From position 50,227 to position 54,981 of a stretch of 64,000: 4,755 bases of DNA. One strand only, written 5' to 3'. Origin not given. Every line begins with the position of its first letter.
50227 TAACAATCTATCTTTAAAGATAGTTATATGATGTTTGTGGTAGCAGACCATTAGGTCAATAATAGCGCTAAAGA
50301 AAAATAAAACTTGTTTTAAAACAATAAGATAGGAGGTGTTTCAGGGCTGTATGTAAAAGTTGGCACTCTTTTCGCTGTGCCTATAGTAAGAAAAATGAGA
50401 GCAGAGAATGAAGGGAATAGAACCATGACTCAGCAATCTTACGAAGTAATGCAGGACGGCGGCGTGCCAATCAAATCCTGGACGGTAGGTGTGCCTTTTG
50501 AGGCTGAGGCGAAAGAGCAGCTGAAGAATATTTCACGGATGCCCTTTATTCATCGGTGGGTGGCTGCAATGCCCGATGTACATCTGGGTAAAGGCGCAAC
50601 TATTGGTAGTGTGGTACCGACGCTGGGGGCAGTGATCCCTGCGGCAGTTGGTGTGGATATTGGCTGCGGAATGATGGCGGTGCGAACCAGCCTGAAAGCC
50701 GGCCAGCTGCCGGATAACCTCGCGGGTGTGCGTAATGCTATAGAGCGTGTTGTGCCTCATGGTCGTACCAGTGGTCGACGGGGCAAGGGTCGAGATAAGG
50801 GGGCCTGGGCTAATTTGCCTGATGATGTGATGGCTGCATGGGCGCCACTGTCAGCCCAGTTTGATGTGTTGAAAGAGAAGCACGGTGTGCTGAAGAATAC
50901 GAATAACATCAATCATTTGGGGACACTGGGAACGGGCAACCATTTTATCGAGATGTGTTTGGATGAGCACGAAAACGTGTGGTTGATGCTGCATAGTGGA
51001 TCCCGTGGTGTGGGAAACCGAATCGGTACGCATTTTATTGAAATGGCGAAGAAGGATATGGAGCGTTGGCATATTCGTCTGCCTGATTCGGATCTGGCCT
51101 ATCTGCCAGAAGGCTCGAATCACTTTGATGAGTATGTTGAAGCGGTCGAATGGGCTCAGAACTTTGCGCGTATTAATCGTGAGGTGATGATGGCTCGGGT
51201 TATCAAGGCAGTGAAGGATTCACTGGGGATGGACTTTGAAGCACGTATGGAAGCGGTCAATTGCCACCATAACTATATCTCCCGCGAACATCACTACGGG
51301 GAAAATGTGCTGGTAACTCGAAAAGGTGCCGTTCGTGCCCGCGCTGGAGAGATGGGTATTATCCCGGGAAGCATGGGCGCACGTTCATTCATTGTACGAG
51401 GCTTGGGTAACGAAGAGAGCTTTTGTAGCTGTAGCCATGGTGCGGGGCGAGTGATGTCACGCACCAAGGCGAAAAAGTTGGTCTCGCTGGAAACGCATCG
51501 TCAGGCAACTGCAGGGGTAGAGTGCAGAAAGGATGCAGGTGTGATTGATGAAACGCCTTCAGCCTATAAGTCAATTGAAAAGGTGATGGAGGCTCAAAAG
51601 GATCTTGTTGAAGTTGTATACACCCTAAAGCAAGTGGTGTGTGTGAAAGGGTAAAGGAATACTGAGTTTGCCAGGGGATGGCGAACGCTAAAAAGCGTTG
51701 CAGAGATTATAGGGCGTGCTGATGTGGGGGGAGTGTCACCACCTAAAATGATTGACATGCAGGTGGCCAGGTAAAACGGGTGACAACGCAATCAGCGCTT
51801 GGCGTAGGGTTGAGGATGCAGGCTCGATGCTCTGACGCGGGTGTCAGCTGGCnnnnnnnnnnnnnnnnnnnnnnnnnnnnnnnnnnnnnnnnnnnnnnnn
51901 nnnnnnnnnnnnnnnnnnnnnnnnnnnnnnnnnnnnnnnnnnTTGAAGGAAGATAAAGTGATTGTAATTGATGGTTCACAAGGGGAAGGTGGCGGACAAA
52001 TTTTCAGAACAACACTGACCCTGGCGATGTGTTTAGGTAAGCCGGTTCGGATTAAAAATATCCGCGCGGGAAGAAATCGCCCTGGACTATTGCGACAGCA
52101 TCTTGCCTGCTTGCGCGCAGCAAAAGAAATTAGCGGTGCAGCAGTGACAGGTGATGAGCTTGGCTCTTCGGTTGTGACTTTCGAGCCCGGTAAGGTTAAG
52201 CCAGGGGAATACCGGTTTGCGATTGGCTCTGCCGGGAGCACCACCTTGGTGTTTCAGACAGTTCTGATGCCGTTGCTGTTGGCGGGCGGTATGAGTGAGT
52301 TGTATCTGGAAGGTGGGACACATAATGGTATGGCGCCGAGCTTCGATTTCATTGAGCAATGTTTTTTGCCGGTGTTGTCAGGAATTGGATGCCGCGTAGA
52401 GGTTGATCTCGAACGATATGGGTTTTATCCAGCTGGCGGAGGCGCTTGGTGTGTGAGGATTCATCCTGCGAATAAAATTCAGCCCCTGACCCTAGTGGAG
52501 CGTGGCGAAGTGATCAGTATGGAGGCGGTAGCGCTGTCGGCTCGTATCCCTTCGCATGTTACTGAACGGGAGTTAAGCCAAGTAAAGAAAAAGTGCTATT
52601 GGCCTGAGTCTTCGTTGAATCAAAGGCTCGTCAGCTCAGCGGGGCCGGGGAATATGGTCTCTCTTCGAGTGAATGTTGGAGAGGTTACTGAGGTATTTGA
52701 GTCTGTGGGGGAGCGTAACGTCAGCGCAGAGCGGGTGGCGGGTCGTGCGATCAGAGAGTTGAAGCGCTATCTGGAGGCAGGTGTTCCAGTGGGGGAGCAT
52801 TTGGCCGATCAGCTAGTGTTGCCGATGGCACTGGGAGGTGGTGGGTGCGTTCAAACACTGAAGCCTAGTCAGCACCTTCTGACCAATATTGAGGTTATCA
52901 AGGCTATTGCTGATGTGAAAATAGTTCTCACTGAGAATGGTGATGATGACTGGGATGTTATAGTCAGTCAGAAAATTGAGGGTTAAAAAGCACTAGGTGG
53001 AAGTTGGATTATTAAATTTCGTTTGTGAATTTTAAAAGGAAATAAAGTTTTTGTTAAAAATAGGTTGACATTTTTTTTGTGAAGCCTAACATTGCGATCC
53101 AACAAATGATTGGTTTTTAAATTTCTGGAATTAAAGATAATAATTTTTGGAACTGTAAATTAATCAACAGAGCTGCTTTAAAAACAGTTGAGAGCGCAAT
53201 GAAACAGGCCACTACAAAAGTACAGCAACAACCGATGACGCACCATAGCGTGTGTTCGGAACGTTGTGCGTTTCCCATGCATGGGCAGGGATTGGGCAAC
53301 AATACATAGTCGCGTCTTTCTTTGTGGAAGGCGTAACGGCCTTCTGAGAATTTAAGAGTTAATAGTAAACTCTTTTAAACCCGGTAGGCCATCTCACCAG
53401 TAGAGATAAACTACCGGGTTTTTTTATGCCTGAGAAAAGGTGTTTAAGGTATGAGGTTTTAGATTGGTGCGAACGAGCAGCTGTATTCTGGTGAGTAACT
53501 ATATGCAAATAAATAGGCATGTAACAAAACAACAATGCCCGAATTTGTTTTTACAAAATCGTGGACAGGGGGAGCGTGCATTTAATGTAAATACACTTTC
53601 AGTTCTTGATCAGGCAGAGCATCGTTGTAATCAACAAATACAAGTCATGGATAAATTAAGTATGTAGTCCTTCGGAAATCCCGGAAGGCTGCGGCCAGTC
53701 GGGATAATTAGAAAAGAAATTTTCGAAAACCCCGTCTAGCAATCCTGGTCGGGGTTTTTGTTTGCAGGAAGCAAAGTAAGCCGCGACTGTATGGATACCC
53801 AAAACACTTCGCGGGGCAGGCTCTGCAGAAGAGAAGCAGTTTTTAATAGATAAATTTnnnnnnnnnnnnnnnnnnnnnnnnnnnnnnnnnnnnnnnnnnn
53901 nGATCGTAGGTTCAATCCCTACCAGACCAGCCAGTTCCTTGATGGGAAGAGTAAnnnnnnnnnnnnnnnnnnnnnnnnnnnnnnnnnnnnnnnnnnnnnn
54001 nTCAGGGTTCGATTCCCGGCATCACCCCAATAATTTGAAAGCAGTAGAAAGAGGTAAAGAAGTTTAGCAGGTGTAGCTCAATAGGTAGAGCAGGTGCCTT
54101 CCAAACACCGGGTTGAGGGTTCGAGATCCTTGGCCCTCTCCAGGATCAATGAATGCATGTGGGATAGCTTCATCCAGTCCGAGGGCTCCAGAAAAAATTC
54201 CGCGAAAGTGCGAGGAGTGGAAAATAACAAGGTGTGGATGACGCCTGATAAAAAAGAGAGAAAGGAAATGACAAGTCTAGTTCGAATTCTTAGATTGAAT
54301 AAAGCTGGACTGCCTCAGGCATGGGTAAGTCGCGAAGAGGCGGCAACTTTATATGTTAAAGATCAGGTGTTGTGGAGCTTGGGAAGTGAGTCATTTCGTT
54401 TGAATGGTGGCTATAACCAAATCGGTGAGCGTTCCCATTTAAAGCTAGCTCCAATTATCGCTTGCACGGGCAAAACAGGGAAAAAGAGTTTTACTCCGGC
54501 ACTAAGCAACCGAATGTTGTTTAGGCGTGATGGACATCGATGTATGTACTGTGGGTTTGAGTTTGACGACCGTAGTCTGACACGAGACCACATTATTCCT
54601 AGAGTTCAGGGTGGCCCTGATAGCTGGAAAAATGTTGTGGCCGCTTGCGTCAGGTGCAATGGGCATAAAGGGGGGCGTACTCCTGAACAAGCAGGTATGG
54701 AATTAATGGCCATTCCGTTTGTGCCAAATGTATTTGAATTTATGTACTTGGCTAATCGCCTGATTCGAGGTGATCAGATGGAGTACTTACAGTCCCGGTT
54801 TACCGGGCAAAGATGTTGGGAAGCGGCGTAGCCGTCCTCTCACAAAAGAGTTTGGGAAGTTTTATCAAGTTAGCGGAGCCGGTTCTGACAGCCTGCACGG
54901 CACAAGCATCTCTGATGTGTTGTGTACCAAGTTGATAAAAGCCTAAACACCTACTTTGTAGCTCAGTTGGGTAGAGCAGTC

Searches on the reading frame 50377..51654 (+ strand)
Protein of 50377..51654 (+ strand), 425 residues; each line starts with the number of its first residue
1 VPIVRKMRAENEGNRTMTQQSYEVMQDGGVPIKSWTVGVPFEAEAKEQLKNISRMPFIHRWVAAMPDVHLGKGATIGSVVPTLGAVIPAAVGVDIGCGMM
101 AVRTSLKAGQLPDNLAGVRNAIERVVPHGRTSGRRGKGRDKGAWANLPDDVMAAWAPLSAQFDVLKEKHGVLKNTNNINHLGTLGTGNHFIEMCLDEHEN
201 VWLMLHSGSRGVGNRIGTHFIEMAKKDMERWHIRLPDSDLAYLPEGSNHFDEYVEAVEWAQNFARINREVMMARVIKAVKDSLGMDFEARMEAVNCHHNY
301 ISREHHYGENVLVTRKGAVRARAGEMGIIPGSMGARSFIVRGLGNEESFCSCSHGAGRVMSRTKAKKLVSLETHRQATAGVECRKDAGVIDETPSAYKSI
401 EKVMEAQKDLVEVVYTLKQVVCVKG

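Call 49: search_protein_families(library=pfam, proteins=[window:50377-51654:+], max_evalue=0.0001)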
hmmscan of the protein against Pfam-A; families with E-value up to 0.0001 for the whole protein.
window:50377-51654:+ (425 aa): 1 family
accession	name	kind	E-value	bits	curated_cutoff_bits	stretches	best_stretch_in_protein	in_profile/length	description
PF01139.22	RtcB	-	7e-132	441.1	27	1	48-425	1-426/426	tRNA-splicing ligase RtcB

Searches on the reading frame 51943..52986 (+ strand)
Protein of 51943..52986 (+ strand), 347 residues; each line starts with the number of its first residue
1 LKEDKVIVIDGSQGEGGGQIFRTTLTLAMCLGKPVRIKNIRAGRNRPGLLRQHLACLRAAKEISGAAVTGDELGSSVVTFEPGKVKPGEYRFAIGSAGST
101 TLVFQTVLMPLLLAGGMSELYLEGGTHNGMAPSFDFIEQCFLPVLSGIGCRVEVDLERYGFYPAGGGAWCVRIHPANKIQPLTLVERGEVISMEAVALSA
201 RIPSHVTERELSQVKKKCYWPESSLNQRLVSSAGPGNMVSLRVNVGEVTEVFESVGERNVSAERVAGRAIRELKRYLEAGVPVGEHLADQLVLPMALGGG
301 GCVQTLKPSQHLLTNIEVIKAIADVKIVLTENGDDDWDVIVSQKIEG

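Call 49: search_protein_families(library=pfam, proteins=[window:51943-52986:+], max_evalue=0.0001)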
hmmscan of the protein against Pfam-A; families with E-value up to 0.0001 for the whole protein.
window:51943-52986:+ (347 aa): 2 families
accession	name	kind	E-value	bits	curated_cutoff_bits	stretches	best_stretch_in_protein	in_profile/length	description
PF01137.26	RTC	-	2.5e-76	256.2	27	1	14-327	2-219/221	RNA 3'-terminal phosphate cyclase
PF05189.18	RTC_insert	-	4e-14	53.3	23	1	185-277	1-101/102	RNA 3'-terminal phosphate cyclase (RTC), insert domain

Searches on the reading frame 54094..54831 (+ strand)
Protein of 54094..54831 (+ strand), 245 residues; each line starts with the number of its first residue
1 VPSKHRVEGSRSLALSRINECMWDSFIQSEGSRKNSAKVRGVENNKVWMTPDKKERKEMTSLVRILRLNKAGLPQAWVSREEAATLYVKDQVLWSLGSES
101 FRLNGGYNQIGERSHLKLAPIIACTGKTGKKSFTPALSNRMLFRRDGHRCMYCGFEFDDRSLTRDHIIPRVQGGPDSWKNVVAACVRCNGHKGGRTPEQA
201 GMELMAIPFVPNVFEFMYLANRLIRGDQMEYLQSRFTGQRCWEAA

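Call 78: search_protein_families(library=pfam, proteins=[window:54094-54831:+], max_evalue=0.001)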
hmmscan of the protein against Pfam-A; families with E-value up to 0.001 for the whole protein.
window:54094-54831:+ (245 aa): 3 families
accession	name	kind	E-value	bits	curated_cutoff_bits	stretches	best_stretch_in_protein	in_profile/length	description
PF14279.12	HNH_5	-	2.1e-16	60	27.5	1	150-204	1-55/56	HNH endonuclease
PF01844.29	HNH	-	4.6e-15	55.9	21.4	1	150-193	1-45/47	HNH endonuclease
PF13395.12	HNH_4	-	2.2e-05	24.8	22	1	150-197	1-53/54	HNH endonuclease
